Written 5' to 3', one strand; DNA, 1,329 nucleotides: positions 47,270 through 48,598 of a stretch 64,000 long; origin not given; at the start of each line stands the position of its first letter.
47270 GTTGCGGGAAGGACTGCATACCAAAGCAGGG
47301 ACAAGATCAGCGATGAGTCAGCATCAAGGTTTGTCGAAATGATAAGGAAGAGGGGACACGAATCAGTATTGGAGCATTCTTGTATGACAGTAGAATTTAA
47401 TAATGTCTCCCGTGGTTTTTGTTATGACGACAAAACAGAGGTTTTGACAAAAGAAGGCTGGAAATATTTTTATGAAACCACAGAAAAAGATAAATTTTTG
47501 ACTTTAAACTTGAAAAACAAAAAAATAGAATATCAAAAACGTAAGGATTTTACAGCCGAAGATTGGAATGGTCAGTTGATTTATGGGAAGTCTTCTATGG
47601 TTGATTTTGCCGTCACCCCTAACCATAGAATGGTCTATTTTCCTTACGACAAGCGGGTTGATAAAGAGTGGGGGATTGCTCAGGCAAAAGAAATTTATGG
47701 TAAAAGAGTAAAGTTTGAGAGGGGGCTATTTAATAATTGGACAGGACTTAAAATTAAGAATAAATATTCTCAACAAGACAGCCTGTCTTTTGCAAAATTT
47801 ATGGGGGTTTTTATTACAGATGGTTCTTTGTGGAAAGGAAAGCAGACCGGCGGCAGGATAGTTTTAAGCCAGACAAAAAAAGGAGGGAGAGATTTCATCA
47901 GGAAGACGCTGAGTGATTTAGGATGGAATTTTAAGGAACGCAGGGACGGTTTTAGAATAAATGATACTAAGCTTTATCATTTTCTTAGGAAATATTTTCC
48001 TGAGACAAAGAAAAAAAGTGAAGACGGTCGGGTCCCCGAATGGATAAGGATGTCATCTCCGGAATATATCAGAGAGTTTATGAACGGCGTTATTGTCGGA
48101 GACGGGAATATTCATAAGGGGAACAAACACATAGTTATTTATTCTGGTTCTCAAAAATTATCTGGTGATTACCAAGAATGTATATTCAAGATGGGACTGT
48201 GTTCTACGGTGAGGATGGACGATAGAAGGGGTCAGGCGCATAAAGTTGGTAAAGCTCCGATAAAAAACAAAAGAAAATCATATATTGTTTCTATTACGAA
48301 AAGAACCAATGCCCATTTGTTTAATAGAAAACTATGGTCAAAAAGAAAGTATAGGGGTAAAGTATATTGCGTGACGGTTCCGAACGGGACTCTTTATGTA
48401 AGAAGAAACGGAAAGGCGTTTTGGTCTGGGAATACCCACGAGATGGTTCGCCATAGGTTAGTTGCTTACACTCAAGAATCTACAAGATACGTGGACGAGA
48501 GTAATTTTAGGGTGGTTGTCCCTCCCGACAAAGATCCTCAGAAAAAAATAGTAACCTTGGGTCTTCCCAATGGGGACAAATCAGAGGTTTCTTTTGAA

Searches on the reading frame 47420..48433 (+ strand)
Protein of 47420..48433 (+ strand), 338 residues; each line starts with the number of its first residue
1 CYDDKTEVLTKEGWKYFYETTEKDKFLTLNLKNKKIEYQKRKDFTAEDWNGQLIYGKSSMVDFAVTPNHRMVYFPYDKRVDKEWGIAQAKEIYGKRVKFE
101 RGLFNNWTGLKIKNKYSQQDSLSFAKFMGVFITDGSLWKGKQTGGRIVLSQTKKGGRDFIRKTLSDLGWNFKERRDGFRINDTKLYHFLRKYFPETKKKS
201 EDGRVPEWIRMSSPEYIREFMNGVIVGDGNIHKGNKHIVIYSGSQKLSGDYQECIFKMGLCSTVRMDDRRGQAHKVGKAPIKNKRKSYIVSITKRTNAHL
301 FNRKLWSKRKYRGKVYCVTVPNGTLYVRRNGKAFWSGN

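Call 11: search_solved_structures(query=window:47420-48433:+, max_evalue=1, show_alignments=2)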
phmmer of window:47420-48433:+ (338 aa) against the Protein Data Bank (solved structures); distinct sequences matched with E-value up to 1: 6.
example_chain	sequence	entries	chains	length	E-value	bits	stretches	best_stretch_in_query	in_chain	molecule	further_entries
7qsu_A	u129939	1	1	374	1.9e-08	36.9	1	123-274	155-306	V-ATPase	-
7qss_A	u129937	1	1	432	2.7e-08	36.4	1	123-274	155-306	V-type ATP synthase alpha chain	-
2cw7_A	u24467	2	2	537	0.00039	22.7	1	199-266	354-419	Endonuclease PI-PkoII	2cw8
6zgq_A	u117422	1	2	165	0.28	13.3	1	6-74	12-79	AceL NrdHF-1-1 Intein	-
7ck1_A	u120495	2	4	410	0.44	12.7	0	186-228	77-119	Cellulose synthase A catalytic subunit 3 [UDP-forming],Cellulose synthase A catalytic subu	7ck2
7ck3_A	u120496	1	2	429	0.49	12.5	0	186-228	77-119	Cellulose synthase A catalytic subunit 3 [UDP-forming],Cellulose synthase A catalytic subu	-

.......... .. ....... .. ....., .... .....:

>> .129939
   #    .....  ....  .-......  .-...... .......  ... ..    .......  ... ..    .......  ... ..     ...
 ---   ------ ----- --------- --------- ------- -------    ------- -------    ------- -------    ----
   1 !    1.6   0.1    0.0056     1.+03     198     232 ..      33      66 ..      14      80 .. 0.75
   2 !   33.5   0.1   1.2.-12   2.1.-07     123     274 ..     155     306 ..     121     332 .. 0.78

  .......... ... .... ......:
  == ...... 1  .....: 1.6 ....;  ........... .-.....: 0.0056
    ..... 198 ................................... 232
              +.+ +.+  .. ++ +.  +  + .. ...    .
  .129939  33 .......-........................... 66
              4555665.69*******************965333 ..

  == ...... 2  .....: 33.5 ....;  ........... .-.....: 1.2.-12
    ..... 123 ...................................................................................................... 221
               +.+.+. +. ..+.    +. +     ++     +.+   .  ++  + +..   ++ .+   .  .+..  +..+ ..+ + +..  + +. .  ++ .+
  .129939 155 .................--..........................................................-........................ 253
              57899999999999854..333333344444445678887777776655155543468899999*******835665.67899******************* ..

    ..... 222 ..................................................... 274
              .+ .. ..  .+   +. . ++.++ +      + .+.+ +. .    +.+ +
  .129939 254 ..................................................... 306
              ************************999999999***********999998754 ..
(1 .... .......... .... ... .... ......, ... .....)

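Call 24: search_protein_representatives(protein=window:47420-48433:+)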
Query: 338 residues. Proteins with E-value up to 0.001 (for the whole library): 9437; up to 1e-10: 5150; up to 1e-30: 421. The best 150 are listed.
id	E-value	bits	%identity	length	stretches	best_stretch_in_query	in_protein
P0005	8.3e-148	508.4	46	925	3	1-338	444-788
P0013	1.3e-133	461.7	62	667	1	1-338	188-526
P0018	3.8e-126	437.1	56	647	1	1-338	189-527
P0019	4.7e-123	426.9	60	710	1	1-338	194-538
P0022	1.7e-118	411.9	57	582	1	1-338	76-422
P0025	3.7e-113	394.4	55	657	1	1-338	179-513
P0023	1.3e-112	392.6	53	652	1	1-338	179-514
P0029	3.5e-109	381.3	50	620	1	1-338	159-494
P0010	1.5e-108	379.2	53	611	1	1-338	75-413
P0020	1.3e-100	353.1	51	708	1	1-338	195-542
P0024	1.2e-93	330.3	49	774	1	1-338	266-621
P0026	7.5e-85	301.3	45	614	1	1-338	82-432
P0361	1.1e-84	300.7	37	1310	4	1-338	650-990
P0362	1.2e-64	234.8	32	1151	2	1-338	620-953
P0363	6.8e-64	232.4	32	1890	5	1-338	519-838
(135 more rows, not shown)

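Call 39: search_dna_similar(query=window:47420-48433:+, collection=phages, mode=protein, max_rows=30, rows=spread)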
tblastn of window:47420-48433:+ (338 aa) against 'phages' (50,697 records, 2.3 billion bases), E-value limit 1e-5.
Records with a match: 115; places in all: 115; records where one place covers at least 80% of the query: 113.
Best place of each record, by identity: <60% 115.
By first word of the organism name: Mycobacterium 76; Prevotella 13; Staphylococcus 10; Corynebacterium 2; uncultured 2; Pectobacterium 2; Synechococcus 2; Escherichia 1; Bacteroides 1; EBPR 1; and 5 more.
By host as written in the record: Mycobacterium smegmatis mc2 155 60; Mycobacterium smegmatis mc#155 14; Prevotella sp. 13; - 7; Staphylococcus aureus 4; Staphylococcus sp. 2; Pectobacterium sp. 2; Synechoccus sp. 2; and 11 more.
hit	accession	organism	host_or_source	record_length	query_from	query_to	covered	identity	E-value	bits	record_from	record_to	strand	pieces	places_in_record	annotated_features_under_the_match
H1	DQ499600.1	Corynebacterium phage P1201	-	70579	1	338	100%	28.3%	1e-26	116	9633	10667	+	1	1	putative thymidylate synthase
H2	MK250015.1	Prevotella phage Lak-A1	Prevotella sp.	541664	1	338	100%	28.1%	6e-34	137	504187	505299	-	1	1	record has no annotation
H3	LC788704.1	Staphylococcus phage phiSNIID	sewage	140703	1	338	100%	26.9%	4e-12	73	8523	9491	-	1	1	nicotinamide phosphoribosyl transferase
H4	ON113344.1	Staphylococcus phage T2-102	Staphylococcus aureus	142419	1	338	100%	26.5%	3e-12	73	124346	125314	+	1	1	record has no annotation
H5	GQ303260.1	Mycobacterium phage ET08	Mycobacterium smegmatis mc2 155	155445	1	338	100%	25.6%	4e-18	91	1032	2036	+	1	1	3: nucleotidyltransferase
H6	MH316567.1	Mycobacterium phage ParkTD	Mycobacterium smegmatis mc2 155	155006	1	338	100%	25.6%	4e-18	91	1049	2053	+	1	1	3: nucleotidyltransferase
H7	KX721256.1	Mycobacterium phage Erdmann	Mycobacterium smegmatis mc2 155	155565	1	338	100%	25.6%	4e-18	91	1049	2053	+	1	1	nucleotidyltransferase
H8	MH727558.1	Mycobacterium phage Salacia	Mycobacterium smegmatis mc2 155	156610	1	338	100%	25.6%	4e-18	91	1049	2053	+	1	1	3: nucleotidyltransferase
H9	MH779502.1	Mycobacterium phage FudgeTart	Mycobacterium smegmatis mc2 155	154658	1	338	100%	25.6%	5e-18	91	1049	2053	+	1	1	3: nucleotidyltransferase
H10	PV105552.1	Mycobacterium phage Asterius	Mycobacterium smegmatis mc#155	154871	1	338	100%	25.6%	5e-18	91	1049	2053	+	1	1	3: nucleotidyl transferase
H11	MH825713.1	Mycobacterium phage Zalkecks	Mycobacterium smegmatius mc2 155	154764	1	338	100%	25.6%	5e-18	91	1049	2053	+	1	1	3: nucleotidyltransferase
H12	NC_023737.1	Mycobacterium phage Pleione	Mycobacterium smegmatis mc2 155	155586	1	338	100%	25.6%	5e-18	91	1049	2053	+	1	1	3: nucleotidyltransferase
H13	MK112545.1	Mycobacterium phage Khaleesi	Mycobacterium smegmatis mc2 155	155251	1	338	100%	25.6%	5e-18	91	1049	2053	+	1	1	3: HNH endonuclease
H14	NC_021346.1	Mycobacterium phage Gizmo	Mycobacterium smegmatis mc2 155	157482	1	338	100%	25.6%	5e-18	91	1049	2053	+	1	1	3: nucleotidyltransferase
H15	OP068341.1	Mycobacterium phage Maby2021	Mycobacterium smegmatis mc2 155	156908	1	338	100%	25.6%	5e-18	91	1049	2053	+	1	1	3: nucleotidyl transferase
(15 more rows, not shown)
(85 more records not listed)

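Call 40: get_annotated_region(hit=H1, flank=900)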
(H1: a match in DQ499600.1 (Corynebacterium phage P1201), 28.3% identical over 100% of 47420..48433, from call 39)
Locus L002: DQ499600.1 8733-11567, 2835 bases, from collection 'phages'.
description: Corynebacterium phage P1201, complete genome.
organism: Corynebacterium phage P1201 (NCBI taxid 384848)
taxonomy: Viruses; Duplodnaviria; Heunggongvirae; Uroviricota; Caudoviricetes; Zierdtviridae; Toshachvirinae; Chunghsingvirus; Corynebacterium virus P1201
host: -; source: -; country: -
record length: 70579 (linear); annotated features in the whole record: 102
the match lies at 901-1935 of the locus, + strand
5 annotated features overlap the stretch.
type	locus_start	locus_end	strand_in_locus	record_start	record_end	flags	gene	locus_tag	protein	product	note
CDS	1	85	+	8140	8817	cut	-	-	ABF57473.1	gp19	putative 26.1 kDa protein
CDS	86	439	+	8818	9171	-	-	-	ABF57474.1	gp20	putative 13.0 kDa protein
CDS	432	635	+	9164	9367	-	-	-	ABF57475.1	gp21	putative 7.8 kDa protein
CDS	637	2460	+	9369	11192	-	-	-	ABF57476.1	putative thymidylate synthase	putative 67.9 kDa protein; gp22; contains hypothetical intein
CDS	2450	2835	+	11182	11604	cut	-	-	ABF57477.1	gp23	putative 15.6 kDa protein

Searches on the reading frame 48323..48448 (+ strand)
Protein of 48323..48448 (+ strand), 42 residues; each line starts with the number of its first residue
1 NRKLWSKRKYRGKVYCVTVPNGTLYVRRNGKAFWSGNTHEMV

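Call 77: search_solved_structures(query=window:48323-48448:+, max_evalue=10, show_alignments=5)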
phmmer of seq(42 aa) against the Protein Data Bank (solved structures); distinct sequences matched with E-value up to 10: 0.
